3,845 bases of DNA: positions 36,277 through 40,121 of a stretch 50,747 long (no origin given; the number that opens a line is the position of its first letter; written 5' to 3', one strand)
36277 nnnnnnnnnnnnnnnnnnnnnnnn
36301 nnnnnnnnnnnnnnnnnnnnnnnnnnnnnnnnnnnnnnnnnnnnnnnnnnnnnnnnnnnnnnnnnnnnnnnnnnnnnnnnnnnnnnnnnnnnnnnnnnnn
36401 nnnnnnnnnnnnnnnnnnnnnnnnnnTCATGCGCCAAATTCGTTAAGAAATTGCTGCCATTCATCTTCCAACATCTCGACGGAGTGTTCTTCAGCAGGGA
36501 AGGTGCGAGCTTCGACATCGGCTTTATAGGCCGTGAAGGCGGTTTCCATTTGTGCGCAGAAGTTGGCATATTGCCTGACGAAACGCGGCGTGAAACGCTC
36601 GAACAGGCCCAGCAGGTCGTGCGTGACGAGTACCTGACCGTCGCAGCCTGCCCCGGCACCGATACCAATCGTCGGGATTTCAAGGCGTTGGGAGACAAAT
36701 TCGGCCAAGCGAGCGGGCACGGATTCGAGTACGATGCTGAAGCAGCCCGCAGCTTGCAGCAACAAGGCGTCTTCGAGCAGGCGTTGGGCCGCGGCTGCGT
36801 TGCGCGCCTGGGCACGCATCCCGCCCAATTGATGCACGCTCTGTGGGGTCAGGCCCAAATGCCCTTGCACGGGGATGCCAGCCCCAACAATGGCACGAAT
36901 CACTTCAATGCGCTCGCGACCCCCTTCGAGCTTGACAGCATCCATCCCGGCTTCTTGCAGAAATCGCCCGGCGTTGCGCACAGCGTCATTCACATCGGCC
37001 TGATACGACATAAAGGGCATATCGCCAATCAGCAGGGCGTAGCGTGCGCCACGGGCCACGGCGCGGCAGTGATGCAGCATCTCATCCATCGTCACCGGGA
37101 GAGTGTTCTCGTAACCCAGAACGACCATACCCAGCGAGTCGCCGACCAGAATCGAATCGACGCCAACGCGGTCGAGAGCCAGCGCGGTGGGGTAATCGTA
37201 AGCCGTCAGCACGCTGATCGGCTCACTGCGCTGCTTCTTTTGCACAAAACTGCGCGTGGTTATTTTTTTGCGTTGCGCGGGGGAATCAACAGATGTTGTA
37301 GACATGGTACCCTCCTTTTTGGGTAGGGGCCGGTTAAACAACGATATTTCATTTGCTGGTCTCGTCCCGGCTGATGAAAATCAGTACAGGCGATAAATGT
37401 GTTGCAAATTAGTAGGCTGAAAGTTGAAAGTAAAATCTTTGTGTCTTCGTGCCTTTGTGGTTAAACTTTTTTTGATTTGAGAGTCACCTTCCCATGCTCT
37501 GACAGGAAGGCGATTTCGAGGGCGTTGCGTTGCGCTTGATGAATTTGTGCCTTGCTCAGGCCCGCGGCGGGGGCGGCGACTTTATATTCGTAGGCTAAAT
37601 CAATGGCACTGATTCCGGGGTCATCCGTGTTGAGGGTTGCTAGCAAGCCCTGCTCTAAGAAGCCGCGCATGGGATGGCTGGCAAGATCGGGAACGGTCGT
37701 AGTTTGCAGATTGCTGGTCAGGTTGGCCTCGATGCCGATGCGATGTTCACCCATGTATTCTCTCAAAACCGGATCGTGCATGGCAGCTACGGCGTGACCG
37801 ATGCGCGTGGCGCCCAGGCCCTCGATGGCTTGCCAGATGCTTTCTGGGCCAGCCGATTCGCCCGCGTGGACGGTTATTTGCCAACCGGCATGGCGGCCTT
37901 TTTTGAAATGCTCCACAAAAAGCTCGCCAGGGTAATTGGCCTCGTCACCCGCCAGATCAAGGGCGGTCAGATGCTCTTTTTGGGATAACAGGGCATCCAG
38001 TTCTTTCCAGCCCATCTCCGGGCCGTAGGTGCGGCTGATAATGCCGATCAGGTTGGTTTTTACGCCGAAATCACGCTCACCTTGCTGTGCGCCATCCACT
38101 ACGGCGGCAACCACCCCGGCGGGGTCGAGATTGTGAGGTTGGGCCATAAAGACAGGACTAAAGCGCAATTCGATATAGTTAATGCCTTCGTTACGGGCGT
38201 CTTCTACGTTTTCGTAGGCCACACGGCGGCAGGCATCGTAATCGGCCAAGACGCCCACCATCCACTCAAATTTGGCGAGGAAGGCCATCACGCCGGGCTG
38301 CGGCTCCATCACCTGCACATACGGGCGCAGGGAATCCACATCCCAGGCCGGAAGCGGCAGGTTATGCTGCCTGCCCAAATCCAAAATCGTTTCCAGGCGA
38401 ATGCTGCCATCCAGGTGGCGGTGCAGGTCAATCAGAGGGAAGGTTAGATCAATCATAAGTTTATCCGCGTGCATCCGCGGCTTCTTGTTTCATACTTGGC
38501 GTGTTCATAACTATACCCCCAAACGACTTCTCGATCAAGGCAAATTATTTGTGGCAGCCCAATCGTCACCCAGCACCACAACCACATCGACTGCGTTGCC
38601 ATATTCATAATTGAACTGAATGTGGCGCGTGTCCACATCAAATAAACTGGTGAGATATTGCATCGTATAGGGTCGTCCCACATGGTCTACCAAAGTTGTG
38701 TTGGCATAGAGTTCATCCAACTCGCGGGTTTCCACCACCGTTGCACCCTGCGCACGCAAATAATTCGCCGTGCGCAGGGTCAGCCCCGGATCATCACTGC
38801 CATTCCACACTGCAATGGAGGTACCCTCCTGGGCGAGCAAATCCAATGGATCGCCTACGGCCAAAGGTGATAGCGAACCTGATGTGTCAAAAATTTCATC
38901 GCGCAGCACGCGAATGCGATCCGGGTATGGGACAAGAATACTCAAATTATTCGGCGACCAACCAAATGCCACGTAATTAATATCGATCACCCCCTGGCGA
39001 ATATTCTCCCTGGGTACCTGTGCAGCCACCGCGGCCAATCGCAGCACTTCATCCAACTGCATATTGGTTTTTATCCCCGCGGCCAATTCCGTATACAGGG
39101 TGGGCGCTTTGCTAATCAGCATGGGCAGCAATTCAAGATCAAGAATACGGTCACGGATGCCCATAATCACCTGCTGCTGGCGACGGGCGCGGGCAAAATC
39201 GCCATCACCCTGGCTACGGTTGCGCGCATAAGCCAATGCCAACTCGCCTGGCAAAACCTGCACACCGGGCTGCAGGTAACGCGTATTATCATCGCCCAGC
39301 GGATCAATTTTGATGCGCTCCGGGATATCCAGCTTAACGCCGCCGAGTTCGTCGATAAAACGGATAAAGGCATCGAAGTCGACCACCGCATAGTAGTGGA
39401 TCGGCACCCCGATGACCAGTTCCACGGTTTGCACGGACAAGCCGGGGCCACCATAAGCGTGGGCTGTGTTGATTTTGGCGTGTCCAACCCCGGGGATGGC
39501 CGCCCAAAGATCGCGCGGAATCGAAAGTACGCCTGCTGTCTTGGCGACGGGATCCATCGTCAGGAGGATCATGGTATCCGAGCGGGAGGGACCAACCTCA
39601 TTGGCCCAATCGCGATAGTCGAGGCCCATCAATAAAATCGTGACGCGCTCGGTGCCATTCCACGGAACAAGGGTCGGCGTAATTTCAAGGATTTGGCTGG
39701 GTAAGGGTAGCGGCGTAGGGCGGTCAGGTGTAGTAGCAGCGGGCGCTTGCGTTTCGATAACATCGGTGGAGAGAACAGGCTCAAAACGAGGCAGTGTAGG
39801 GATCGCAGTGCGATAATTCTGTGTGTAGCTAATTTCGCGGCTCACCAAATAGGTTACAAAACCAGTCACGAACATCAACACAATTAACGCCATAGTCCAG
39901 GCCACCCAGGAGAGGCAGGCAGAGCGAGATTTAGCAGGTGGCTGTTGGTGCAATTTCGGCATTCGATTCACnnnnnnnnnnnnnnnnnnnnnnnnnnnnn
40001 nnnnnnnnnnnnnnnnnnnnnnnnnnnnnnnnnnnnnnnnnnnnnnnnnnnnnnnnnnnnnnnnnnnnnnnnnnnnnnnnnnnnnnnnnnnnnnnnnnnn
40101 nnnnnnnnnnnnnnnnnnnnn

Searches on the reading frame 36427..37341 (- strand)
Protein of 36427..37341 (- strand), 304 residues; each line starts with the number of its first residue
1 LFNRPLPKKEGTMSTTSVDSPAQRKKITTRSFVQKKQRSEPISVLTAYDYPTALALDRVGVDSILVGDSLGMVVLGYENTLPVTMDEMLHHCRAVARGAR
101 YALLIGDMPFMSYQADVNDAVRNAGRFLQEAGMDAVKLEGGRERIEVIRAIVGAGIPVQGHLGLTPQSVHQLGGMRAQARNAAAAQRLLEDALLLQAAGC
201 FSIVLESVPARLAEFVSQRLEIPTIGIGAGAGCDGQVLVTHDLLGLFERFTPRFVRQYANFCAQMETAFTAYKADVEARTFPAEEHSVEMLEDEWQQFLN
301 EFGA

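Call 31: search_protein_families(library=pfam, proteins=[window:36427-37341:-], max_evalue=0.001)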
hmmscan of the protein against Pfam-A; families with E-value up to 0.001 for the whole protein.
window:36427-37341:- (304 aa): 2 families
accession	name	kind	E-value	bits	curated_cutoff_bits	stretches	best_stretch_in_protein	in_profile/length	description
PF02548.21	Pantoate_transf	-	8.6e-116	386.3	28.7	1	26-284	1-259/259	Ketopantoate hydroxymethyltransferase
PF13714.12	PEP_mutase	-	0.00061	19.9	31.5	0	36-141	5-107/240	Phosphoenolpyruvate phosphomutase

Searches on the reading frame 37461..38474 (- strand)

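Call 31: search_protein_families(library=pfam, proteins=[window:37461-38474:-], max_evalue=0.001)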
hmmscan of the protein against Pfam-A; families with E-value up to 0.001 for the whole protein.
window:37461-38474:- (337 aa): 1 family
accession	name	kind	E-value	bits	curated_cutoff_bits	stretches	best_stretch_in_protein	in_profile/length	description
PF00962.28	A_deaminase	-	2.1e-92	310.2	27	1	13-334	1-325/330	Adenosine deaminase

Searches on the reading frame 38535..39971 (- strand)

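Call 31: search_protein_families(library=pfam, proteins=[window:38535-39971:-], max_evalue=0.001)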
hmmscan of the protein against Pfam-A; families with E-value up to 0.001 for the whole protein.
window:38535-39971:- (478 aa): 2 families
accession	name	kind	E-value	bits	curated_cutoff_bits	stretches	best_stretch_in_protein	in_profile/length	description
PF03816.19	LytR_cpsA_psr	-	3.5e-39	134.8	24.6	1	130-276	1-148/150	LytR_cpsA_psr family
PF13399.11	LytR_C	-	3.1e-07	31.7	22.2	1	385-471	3-86/86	LytR cell envelope-related transcriptional attenuator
